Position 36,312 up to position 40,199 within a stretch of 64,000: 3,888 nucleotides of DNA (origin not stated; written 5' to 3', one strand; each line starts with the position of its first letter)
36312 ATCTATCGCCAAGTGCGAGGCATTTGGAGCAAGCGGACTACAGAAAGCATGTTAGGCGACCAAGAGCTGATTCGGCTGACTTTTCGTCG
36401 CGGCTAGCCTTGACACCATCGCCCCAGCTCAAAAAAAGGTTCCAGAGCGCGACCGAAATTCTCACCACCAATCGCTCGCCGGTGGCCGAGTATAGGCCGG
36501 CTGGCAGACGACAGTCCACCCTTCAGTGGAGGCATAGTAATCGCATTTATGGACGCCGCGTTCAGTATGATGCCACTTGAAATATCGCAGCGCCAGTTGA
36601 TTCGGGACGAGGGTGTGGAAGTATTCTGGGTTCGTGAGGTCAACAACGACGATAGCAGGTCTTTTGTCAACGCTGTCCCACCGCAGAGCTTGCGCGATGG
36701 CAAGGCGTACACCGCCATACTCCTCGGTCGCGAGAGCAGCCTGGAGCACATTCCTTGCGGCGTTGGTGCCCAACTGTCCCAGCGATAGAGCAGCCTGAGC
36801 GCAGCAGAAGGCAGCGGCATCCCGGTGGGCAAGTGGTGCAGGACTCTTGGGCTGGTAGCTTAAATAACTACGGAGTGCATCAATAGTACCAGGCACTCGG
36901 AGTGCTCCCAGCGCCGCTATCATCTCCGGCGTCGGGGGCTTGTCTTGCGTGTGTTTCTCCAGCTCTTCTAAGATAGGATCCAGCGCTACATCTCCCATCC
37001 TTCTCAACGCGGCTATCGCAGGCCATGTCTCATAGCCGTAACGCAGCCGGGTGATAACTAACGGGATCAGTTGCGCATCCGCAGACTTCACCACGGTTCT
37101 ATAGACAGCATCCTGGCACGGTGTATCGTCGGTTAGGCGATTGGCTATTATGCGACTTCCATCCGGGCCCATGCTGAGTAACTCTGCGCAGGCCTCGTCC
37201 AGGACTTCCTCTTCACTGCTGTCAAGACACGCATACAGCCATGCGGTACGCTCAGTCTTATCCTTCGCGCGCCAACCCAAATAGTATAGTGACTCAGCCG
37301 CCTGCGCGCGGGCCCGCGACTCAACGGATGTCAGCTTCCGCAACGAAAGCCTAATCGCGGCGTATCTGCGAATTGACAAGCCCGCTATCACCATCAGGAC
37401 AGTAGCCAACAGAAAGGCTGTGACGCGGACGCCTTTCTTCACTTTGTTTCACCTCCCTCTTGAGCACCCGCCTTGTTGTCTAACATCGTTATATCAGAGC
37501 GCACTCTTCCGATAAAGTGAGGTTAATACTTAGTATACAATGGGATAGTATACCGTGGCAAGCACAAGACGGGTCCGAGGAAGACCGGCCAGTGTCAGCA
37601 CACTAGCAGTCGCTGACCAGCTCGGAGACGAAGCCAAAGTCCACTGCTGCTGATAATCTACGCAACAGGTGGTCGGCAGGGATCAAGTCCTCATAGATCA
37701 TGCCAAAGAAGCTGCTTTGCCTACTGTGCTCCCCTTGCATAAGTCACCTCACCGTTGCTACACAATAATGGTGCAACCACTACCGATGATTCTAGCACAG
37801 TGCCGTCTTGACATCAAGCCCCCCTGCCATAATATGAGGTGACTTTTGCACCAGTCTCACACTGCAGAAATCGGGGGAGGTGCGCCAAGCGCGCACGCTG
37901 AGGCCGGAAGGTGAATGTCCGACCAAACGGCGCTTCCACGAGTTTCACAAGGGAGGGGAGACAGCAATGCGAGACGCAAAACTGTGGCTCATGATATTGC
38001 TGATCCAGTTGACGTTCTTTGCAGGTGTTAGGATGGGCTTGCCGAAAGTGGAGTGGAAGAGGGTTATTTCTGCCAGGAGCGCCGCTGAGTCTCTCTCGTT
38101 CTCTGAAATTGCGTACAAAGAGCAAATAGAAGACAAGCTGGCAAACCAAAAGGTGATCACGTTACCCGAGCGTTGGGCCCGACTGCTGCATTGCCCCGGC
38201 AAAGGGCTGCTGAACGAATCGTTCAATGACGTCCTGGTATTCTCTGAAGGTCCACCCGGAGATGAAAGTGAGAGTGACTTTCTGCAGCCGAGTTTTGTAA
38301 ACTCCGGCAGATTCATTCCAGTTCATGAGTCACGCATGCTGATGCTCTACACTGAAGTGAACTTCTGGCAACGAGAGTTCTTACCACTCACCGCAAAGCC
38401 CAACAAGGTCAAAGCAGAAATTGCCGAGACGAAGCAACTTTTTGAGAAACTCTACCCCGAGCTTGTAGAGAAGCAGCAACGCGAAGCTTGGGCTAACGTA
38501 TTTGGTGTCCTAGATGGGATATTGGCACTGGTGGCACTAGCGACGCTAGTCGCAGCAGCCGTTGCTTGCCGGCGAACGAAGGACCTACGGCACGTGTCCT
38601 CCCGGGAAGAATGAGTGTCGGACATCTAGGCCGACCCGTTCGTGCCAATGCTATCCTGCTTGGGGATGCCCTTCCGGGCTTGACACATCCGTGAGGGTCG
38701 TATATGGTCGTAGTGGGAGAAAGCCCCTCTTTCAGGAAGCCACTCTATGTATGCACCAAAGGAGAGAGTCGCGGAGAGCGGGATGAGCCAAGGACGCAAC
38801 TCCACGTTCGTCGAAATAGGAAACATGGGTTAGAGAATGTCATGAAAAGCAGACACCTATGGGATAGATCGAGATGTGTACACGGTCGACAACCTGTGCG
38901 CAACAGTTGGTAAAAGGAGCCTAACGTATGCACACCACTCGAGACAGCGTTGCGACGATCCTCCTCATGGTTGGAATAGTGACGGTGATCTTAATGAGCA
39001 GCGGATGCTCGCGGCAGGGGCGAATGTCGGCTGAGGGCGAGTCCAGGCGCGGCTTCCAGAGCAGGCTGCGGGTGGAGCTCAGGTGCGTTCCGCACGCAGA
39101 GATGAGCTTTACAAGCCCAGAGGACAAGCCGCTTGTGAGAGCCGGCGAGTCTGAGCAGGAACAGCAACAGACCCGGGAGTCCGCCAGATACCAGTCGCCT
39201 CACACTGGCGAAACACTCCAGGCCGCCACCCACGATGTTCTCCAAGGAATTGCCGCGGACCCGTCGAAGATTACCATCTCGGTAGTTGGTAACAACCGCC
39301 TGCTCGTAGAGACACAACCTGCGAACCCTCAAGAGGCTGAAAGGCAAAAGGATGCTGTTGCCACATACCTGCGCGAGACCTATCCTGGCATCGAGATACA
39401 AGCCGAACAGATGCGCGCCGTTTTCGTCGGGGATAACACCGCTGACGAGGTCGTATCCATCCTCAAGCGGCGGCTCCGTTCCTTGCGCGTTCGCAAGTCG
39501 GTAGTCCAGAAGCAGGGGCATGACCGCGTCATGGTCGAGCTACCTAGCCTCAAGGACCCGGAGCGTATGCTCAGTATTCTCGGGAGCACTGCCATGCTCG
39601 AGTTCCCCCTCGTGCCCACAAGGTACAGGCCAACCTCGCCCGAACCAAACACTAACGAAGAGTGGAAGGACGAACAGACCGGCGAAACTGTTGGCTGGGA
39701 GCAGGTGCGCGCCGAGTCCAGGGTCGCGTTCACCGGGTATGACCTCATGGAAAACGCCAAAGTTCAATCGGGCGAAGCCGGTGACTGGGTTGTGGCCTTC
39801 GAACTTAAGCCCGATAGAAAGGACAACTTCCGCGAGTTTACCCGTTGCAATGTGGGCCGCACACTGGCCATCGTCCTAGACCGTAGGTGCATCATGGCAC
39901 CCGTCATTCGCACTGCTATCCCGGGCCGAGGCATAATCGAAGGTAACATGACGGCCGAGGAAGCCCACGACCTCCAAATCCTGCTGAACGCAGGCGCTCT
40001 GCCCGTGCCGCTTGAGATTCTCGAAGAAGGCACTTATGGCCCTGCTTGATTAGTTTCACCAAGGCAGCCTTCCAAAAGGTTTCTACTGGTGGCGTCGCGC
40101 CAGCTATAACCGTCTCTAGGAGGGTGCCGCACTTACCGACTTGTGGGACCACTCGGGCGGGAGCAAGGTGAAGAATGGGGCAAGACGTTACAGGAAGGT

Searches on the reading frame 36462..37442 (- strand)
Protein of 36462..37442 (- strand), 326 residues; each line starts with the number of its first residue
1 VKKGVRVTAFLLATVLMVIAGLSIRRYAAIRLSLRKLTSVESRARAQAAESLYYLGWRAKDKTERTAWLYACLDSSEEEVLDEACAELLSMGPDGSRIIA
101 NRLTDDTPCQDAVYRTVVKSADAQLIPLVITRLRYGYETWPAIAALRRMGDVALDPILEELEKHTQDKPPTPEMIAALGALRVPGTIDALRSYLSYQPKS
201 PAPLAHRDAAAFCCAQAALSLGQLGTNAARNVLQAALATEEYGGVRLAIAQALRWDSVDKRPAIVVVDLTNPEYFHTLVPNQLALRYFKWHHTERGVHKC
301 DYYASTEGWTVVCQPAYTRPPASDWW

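Call 8: search_protein_families(library=pfam, proteins=[window:36462-37442:-], max_evalue=0.001)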
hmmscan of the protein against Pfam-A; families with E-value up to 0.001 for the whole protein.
window:36462-37442:- (326 aa): 1 family
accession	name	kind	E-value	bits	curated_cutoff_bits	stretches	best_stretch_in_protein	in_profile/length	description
PF13646.12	HEAT_2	-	1.7e-07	31.9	27.7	1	173-254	19-88/88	HEAT repeats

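Call 95: search_protein_families(library=padloc, proteins=[window:36462-37442:-], max_evalue=0.01)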
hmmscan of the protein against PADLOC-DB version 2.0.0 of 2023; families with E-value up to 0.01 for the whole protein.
window:36462-37442:- (326 aa): 0 families

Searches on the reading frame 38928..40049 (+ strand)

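Call 8: search_protein_families(library=pfam, proteins=[window:38928-40049:+], max_evalue=0.001)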
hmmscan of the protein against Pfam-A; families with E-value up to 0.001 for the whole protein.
window:38928-40049:+ (373 aa): 2 families
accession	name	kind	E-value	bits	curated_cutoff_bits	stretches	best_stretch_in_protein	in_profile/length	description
PF22599.2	SecDF_P1_head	-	7.3e-25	87.5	27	1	259-360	12-114/114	SecDF, P1 head subdomain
PF21760.3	SecD_1st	-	7.1e-16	57.8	27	1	173-229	2-58/60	Protein translocase subunit SecDF, P1 domain, N-terminal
